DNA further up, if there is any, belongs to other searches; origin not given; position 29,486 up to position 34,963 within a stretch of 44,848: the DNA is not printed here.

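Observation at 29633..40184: AT-rich four-gene operon built around a 1,726-aa DruE-like helicase with three partners of no recognisable family: candidate undescribed (Druantia-like) anti-phage system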

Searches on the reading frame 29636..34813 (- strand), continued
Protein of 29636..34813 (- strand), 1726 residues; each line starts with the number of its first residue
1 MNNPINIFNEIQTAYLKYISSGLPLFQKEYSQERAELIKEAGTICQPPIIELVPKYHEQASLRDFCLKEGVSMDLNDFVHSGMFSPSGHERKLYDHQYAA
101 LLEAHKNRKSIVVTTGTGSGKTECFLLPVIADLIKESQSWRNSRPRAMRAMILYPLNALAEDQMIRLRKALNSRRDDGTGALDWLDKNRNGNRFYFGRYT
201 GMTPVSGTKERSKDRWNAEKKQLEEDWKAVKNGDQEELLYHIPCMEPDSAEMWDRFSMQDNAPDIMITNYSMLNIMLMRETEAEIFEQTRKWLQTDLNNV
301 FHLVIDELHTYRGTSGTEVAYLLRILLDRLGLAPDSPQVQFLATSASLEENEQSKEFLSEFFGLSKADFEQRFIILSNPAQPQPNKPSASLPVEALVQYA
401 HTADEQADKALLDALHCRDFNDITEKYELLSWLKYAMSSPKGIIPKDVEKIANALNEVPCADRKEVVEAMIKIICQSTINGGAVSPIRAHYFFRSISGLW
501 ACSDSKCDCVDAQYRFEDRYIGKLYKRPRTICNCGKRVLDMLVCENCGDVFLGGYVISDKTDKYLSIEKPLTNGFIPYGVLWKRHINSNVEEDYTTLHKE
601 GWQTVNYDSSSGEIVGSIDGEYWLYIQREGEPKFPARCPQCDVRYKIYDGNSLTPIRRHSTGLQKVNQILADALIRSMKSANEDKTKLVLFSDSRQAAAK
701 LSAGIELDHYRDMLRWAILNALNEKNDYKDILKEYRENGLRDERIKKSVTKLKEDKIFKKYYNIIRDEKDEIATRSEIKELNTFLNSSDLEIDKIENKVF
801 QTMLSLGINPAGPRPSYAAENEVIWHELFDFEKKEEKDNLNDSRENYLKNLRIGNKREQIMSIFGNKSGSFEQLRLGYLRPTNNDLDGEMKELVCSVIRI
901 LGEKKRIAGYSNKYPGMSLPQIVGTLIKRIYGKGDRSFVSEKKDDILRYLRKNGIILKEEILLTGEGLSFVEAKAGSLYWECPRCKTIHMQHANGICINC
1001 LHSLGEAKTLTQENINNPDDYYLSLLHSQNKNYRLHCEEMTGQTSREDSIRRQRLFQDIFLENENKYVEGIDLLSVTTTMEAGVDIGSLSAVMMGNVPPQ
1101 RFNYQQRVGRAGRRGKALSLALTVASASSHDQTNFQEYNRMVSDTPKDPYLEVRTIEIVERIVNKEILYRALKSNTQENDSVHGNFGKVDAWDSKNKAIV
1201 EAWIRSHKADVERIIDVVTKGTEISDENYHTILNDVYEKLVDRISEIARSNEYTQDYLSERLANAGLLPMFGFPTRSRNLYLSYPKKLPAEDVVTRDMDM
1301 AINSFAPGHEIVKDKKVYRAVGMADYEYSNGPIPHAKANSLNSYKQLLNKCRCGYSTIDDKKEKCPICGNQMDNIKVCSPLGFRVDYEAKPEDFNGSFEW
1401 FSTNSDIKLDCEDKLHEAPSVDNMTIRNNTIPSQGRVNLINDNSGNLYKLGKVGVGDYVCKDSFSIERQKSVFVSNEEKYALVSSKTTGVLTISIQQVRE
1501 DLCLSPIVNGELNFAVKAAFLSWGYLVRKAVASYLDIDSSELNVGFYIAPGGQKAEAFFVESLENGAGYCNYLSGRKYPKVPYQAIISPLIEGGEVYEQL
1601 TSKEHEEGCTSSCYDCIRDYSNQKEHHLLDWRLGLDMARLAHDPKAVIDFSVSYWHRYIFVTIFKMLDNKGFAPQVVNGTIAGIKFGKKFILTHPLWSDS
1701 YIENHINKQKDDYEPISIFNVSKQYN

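Call 48: search_protein_families(library=padloc, proteins=[L021:2099-3244:+, L021:4074-6854:+, L021:6866-8977:+, L022:4221-6884:+, L022:7561-8988:+, L023:7568-8986:+, L023:5833-6972:+, L021:8935-14838:+], max_evalue=0.001)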
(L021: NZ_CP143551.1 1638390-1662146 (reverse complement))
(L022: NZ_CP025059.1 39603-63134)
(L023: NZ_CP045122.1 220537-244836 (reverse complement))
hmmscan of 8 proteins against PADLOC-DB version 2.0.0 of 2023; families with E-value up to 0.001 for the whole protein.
L021:2099-3244:+ (382 aa): 0 families

L021:4074-6854:+ (927 aa): 3 families
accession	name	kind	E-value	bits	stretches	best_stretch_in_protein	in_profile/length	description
PDLC00019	DruF2|DruF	-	4.1e-98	327.5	1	39-879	10-807/850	Unknown function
PDLC00022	DruF2|DruF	-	2.7e-10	36.7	1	109-277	82-244/927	Unknown function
PDLC00018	DruF2|DruF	-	5.7e-10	35.7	1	108-226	81-196/929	Unknown function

L021:6866-8977:+ (704 aa): 1 family
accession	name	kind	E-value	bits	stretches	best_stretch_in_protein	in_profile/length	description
PDLC00025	DruG2|DruG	-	3.4e-21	73.5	3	462-569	482-589/704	Unknown function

L022:4221-6884:+ (888 aa): 3 families
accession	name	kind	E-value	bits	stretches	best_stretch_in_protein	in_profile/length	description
PDLC00019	DruF2|DruF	-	3.1e-137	456.9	1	2-876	11-843/850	Unknown function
PDLC00018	DruF2|DruF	-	7.7e-20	68.3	1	23-251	31-257/929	Unknown function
PDLC00022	DruF2|DruF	-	1.4e-19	67.5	1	23-251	31-257/927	Unknown function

L022:7561-8988:+ (476 aa): 1 family
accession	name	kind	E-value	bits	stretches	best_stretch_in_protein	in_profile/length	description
PDLC00025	DruG2|DruG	-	7.9e-18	62.4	1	67-340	327-589/704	Unknown function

L023:7568-8986:+ (473 aa): 0 families

L023:5833-6972:+ (380 aa): 3 families
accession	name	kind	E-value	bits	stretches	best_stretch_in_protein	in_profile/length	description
PDLC00019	DruF2|DruF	-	3.5e-17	59.7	1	18-257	9-247/850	Unknown function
PDLC00018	DruF2|DruF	-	1.8e-16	57.2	1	12-257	3-245/929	Unknown function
PDLC00022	DruF2|DruF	-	1.1e-15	54.5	1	13-257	4-245/927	Unknown function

L021:8935-14838:+ (1968 aa): 20 families
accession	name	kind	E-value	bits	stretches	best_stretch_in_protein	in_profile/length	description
PDLC00014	DruE2|DruE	-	0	2261.5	1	23-1959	1-1924/1928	SNF2 family N-terminal domain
PDLC00015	DruE2|DruE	-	0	1708.5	1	23-1960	2-1882/1887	SNF2 family N-terminal domain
PDLC00051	DruE4|DruE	-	0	1222.1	1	23-1961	3-1826/1829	SNF2 family N-terminal domain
PDLC00013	DruE1|DruE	-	2.8e-160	534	2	31-903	12-782/1776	SNF2 family N-terminal domain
PDLC00037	DruE3|DruE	-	6.6e-85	284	6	1236-1309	1053-1126/2055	SNF2 family N-terminal domain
PDLC00035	DruE3|DruE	-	3.3e-66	221.9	5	1230-1593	1050-1432/1460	SNF2 family N-terminal domain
PDLC00036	DruE3|DruE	-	4.6e-59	197.7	5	1237-1320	1047-1130/2023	SNF2 family N-terminal domain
PDLC03960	SngC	-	1.2e-18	65.2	2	141-255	31-108/720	-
PDLC02896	DpdJ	-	3.3e-15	52.9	2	212-416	212-394/1487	DpdJ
PDLC02503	BrxHI|BrxHII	-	1.1e-11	41.8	1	1245-1298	304-357/698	BrxHI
PDLC01196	Cas3d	-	5.2e-09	33.2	1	127-182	7-61/594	CAS-I-D; effector_G3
PDLC02501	BrxHI|BrxHII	-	4.6e-07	26.3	1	1183-1295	239-354/925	BrxHI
PDLC02569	DrmA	-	4.7e-07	26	1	1234-1306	824-895/1095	DrmA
PDLC02570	DrmA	-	3.9e-06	23.5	1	1241-1306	583-647/851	DrmA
PDLC03928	PsyrT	-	5.9e-06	22.8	1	1238-1304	290-356/689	-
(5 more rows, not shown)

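Call 60: search_dna_similar(query=L021:6866-8977:+, collection=plasmids, mode=protein, max_rows=30, max_evalue=0.001)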
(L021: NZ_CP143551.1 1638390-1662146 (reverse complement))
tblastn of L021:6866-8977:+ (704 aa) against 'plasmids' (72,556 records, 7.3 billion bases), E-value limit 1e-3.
Records with a match: 5; places in all: 5; records where one place covers at least 80% of the query: 2.
Best place of each record, by identity: >=99% 1; <60% 4.
By first word of the organism name: Burkholderia 1; Sinorhizobium 1; Methylobacterium 1; Rhizobium 1; Roseomonas 1.
By predicted mobility (MOB-suite, as given by PLSDB): non-mobilizable 4; conjugative 1.
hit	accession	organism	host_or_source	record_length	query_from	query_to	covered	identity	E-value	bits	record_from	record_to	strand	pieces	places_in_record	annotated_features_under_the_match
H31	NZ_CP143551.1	Burkholderia multivorans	Homo sapiens,bronchoalveolar lavage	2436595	1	704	100%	99.9%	0e+0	1323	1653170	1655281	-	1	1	none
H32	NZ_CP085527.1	Sinorhizobium meliloti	Medicago,cell culture,lupulina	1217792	5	568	80%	27.5%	9e-31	137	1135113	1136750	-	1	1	none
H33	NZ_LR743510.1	Methylobacterium bullatum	-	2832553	9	571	80%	24.9%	7e-16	90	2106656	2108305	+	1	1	none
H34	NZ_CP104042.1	Rhizobium sp. WSM4643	Pisum sativum,Cell culture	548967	10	568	79%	25.0%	2e-23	114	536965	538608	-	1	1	hypothetical protein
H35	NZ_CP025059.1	Roseomonas mucosa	Homo sapiens,Clinical, healthy, human ...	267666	409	570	23%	43.3%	3e-17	94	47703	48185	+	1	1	hypothetical protein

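Call 65: get_annotated_region(hit=H32, flank=9000)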
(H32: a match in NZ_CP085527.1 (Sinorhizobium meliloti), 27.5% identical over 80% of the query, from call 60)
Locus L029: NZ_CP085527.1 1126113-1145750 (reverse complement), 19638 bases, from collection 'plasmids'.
description: Sinorhizobium meliloti strain L6-AK89 plasmid pSymA, complete sequence
organism: Sinorhizobium meliloti (NCBI taxid 382)
taxonomy: Bacteria; Pseudomonadota; Alphaproteobacteria; Hyphomicrobiales; Rhizobiaceae; Sinorhizobium; Sinorhizobium meliloti
host: -; source: Medicago,cell culture,lupulina; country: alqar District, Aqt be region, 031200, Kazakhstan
typing (MOB-suite, as given by PLSDB): conjugative; relaxase MOBQ; mating-pair formation MPF_T
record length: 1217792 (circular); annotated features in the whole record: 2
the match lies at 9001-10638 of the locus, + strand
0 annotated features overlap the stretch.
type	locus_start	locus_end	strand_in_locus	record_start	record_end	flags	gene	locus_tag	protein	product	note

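Call 66: get_annotated_region(hit=H33, flank=9000)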
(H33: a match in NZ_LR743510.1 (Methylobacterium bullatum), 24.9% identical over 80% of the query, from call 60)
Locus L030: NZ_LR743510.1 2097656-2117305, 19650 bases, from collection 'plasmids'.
description: Methylobacterium bullatum isolate mbul2 plasmid 1
organism: Methylobacterium bullatum (NCBI taxid 570505)
taxonomy: Bacteria; Pseudomonadota; Alphaproteobacteria; Hyphomicrobiales; Methylobacteriaceae; Methylobacterium; Methylobacterium bullatum
host: -; source: -; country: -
typing (MOB-suite, as given by PLSDB): non-mobilizable
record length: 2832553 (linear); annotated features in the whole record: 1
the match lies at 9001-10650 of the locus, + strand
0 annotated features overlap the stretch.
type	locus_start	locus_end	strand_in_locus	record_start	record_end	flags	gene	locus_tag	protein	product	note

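Call 67: get_annotated_region(hit=H34, flank=9000)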
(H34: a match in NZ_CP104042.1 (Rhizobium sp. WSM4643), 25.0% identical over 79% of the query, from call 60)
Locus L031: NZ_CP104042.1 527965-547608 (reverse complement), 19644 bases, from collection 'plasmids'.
description: Rhizobium sp. WSM4643 plasmid pWSM4643_2, complete sequence
organism: Rhizobium sp. WSM4643 (NCBI taxid 3138253)
taxonomy: Bacteria; Pseudomonadota; Alphaproteobacteria; Hyphomicrobiales; Rhizobiaceae; Rhizobium; Rhizobium sp. WSM4643
host: -; source: Pisum sativum,Cell culture; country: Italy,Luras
typing (MOB-suite, as given by PLSDB): non-mobilizable
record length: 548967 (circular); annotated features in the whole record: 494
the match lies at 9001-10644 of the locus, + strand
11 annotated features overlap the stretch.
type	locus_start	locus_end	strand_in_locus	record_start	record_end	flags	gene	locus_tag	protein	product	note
CDS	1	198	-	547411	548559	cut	-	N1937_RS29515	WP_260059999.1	site-specific integrase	GO:0015074 - DNA integration [Evidence IEA]; GO:0006310 - DNA recombination [Evidence IEA]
CDS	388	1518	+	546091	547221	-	-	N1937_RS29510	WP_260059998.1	RHE_PE00001 family protein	-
CDS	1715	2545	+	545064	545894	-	-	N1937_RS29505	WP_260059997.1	DUF5677 domain-containing protein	-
CDS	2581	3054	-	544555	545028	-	-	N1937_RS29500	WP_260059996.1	very short patch repair endonuclease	-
CDS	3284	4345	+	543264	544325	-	-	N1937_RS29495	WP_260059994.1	DNA cytosine methyltransferase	GO:0006304 - DNA modification [Evidence IEA]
CDS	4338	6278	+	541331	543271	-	-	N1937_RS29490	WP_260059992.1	ATP-binding protein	-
CDS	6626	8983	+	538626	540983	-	-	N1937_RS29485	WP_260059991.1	hypothetical protein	-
CDS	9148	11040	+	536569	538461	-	-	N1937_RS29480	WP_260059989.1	hypothetical protein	-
CDS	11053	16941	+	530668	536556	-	-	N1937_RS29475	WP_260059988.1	DEAD/DEAH box helicase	-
CDS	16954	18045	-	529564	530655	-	mcrC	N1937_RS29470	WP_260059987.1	5-methylcytosine-specific restriction endonuclease system specificity protein McrC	GO:0009307 - DNA restriction-modification system [Evidence IEA]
CDS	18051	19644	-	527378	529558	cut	-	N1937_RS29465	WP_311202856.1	AAA family ATPase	-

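Call 71: get_annotated_region(hit=H2, flank=6000)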
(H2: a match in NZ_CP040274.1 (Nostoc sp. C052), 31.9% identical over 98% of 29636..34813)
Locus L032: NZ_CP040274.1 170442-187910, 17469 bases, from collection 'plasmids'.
description: Nostoc sp. C052 plasmid pC052_B, complete sequence
organism: Nostoc sp. C052 (NCBI taxid 2576902)
taxonomy: Bacteria; Cyanobacteriota; Cyanophyceae; Nostocales; Nostocaceae; Nostoc; Nostoc sp. C052
host: -; source: Blasia pusilla,pure culture; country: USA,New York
typing (MOB-suite, as given by PLSDB): non-mobilizable
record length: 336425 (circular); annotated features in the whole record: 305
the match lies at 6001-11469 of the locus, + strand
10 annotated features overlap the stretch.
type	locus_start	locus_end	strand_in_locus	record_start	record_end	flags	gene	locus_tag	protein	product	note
CDS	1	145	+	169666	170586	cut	-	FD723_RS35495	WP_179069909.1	hypothetical protein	-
CDS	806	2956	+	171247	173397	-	dcm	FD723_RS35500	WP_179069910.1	DNA cytosine methyltransferase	GO:0006304 - DNA modification [Evidence IEA]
CDS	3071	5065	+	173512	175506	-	-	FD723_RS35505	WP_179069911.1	hypothetical protein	-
CDS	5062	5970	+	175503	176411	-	-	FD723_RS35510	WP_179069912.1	hypothetical protein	-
CDS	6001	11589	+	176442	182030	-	-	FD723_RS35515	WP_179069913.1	DEAD/DEAH box helicase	-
CDS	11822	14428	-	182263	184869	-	-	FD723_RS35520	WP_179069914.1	dynamin family protein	-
CDS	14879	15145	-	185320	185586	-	-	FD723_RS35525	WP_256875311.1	hypothetical protein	-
CDS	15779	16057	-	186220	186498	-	-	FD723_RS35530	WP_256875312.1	hypothetical protein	-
CDS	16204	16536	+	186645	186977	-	-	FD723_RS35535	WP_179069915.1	hypothetical protein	-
CDS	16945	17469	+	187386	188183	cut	-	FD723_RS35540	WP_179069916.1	hypothetical protein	-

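Call 72: get_annotated_region(hit=H5, flank=6000)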
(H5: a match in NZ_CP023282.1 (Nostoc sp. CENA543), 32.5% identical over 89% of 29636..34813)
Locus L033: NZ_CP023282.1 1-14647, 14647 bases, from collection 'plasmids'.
description: Nostoc sp. CENA543 plasmid pCENA543b, complete sequence
organism: Nostoc sp. CENA543 (NCBI taxid 1869241)
taxonomy: Bacteria; Cyanobacteriota; Cyanophyceae; Nostocales; Nostocaceae; Nostoc; Nostoc sp. CENA543
host: -; source: cell culture,Brazilian saline-alkaline lake; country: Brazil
typing (MOB-suite, as given by PLSDB): mobilizable; replicon rep_cluster_1657,rep_cluster_776; relaxase MOBF
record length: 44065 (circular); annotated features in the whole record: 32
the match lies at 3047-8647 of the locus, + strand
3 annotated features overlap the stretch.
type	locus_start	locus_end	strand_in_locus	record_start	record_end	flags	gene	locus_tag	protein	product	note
CDS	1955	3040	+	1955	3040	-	-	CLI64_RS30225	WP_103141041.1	hypothetical protein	-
CDS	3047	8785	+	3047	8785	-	-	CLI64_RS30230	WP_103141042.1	DEAD/DEAH box helicase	-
CDS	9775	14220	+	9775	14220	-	mobF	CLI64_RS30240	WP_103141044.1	MobF family relaxase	-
